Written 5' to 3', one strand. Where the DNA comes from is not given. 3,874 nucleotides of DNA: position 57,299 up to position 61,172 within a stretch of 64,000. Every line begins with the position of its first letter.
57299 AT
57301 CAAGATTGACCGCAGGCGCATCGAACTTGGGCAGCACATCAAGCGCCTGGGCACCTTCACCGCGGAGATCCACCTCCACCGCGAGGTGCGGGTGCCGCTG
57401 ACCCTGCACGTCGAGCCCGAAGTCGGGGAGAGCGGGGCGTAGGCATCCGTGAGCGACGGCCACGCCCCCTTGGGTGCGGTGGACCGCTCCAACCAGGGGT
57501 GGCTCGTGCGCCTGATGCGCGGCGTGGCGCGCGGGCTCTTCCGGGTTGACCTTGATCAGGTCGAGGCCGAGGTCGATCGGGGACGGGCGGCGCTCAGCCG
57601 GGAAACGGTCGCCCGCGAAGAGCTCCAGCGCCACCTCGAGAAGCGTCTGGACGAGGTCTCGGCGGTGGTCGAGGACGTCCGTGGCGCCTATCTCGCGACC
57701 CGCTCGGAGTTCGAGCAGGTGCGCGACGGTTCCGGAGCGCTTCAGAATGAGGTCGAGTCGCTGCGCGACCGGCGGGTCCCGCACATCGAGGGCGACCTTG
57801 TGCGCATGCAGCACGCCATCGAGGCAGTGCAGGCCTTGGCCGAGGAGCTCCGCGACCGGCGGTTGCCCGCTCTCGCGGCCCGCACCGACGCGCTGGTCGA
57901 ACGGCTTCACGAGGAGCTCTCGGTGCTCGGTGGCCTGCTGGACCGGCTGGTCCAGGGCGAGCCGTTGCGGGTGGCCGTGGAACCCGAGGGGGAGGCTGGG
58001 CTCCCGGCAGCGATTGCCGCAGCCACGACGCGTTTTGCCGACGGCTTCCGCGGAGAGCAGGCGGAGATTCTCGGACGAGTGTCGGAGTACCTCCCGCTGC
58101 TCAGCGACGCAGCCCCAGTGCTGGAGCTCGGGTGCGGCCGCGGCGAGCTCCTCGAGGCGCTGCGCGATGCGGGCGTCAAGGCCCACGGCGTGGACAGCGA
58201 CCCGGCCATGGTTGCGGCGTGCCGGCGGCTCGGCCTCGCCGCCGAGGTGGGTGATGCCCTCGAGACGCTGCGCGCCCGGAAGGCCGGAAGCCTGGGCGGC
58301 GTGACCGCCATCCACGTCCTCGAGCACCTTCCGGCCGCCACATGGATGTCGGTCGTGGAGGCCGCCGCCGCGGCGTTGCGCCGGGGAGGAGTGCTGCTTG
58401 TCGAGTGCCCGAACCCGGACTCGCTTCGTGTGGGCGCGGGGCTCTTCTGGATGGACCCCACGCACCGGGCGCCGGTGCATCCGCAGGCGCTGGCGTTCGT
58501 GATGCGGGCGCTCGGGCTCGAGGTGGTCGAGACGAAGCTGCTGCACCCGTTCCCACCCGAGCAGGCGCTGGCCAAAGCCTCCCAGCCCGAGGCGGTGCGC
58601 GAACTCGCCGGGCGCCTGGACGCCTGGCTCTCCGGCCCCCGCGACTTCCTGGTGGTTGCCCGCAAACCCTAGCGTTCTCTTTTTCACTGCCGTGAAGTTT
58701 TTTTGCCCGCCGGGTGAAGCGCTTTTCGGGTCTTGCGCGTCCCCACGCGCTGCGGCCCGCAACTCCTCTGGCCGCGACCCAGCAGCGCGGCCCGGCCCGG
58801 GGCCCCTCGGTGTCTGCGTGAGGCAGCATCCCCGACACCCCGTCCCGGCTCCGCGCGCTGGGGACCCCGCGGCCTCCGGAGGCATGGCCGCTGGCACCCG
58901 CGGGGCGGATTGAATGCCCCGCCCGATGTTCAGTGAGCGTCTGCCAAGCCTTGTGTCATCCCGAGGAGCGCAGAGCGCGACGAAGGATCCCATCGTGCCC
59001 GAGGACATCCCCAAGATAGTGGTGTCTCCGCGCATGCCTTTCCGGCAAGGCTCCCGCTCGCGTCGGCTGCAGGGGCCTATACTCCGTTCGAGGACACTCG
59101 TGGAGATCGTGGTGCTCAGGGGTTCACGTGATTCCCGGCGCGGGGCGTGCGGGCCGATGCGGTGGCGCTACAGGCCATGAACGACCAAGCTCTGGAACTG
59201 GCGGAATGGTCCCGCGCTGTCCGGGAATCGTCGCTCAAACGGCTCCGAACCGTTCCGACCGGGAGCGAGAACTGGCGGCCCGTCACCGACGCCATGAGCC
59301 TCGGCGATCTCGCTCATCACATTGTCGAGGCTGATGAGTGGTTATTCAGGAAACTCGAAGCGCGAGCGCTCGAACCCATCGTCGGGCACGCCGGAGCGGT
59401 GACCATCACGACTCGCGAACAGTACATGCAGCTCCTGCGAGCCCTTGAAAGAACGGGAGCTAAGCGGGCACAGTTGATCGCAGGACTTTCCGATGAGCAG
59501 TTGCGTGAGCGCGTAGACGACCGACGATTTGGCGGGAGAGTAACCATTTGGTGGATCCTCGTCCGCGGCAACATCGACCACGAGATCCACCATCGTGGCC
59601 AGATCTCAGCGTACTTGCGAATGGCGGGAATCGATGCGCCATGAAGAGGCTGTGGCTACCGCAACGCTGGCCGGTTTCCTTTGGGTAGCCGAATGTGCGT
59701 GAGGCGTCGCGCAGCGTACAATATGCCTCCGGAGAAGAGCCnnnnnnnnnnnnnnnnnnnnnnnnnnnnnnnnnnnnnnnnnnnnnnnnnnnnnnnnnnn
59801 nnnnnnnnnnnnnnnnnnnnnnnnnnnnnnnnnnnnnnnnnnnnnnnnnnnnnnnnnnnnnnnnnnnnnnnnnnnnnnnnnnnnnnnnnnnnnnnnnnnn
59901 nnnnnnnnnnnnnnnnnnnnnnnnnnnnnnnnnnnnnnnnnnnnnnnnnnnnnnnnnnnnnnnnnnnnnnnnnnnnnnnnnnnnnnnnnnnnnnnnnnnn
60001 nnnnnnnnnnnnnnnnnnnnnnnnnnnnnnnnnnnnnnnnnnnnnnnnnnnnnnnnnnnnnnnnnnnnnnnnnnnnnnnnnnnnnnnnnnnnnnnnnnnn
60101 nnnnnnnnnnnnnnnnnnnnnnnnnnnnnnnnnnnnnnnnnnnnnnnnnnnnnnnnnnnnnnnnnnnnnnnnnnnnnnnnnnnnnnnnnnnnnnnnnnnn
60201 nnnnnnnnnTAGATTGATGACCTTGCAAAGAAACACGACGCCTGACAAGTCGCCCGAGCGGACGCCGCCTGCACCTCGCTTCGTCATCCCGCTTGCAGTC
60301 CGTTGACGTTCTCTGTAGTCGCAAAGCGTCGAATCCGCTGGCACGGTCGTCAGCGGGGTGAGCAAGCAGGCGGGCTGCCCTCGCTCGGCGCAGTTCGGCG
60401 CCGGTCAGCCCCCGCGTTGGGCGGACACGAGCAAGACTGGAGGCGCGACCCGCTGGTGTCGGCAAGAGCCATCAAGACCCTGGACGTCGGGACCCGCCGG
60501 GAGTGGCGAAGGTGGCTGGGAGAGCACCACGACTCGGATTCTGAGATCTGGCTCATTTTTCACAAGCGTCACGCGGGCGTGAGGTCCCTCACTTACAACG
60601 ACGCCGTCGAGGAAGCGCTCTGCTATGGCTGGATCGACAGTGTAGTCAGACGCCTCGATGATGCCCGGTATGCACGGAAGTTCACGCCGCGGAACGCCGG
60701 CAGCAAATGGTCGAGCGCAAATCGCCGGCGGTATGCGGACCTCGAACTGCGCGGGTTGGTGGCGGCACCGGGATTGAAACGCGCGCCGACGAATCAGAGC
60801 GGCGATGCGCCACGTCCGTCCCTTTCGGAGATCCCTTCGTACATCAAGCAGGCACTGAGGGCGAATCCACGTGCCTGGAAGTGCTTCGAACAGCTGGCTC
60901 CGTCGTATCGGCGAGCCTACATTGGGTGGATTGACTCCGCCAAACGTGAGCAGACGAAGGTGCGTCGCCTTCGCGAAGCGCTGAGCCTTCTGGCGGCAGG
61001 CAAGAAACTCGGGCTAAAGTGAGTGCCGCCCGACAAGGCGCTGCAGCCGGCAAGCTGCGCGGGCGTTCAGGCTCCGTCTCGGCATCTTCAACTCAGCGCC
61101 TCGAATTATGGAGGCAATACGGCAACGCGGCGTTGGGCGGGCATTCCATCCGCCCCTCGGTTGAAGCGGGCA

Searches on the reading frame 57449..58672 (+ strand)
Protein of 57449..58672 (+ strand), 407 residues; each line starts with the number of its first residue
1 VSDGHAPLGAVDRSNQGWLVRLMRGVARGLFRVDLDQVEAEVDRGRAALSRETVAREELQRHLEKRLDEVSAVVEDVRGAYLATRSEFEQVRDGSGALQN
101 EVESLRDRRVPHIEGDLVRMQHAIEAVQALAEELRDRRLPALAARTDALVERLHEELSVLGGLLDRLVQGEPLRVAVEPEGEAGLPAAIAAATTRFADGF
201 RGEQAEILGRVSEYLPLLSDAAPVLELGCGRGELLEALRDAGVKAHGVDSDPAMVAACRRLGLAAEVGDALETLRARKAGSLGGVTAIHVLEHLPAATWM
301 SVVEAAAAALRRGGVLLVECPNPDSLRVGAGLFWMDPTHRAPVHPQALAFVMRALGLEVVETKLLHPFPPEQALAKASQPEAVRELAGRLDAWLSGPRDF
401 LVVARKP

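Call 14: search_protein_families(library=pfam, proteins=[window:57449-58672:+], max_evalue=0.01)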
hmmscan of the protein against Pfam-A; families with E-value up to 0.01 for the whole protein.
window:57449-58672:+ (407 aa): 6 families
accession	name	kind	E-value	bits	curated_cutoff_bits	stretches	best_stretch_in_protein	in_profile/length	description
PF13489.12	Methyltransf_23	-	5.5e-18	65.7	27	1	205-361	7-163/164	Methyltransferase domain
PF13649.12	Methyltransf_25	-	2.1e-11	44.8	27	1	224-314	1-97/97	Methyltransferase domain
PF08242.18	Methyltransf_12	-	1.1e-10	42.5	30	1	225-316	1-98/98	Methyltransferase domain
PF08241.18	Methyltransf_11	-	2.2e-10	41.5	21.2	1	225-317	1-94/95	Methyltransferase domain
PF07021.18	MetW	-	5.2e-08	33.2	21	1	217-275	10-69/193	Methionine biosynthesis protein MetW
PF13847.12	Methyltransf_31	-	0.00023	21.3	27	1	219-272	2-65/145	Methyltransferase domain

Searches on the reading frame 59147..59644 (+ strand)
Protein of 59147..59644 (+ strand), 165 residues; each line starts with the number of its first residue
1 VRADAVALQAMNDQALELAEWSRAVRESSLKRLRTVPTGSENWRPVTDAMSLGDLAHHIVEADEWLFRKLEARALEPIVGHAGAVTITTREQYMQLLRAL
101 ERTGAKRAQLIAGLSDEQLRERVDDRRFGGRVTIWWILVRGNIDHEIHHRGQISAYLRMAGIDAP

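Call 14: search_protein_families(library=pfam, proteins=[window:59147-59644:+], max_evalue=0.01)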
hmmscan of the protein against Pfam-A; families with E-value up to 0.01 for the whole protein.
window:59147-59644:+ (165 aa): 3 families
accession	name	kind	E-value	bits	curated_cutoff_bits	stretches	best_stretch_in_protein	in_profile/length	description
PF05163.17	DinB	-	7.5e-14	52.5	23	1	11-162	1-147/165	DinB family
PF12867.12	DinB_2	-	1.1e-11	45.7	24.8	1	24-153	4-128/128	DinB superfamily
PF04978.18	MST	-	1.4e-05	26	27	1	23-154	7-141/149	Mycothiol-S-transferase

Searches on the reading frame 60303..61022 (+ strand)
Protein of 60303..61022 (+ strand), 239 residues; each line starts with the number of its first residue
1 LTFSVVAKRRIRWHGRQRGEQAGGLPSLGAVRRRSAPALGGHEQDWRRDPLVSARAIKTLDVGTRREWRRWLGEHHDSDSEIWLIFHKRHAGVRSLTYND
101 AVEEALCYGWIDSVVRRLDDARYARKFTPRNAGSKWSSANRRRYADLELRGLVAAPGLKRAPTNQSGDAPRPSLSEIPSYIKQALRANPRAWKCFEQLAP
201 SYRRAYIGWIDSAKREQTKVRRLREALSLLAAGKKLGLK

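Call 14: search_protein_families(library=pfam, proteins=[window:60303-61022:+], max_evalue=0.01)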
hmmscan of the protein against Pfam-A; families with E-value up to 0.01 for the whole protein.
window:60303-61022:+ (239 aa): 1 family
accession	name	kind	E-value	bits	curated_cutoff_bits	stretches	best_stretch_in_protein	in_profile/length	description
PF13376.11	OmdA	-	6.1e-20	71.4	25.6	1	176-233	3-60/60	Bacteriocin-protection, YdeI or OmpD-Associated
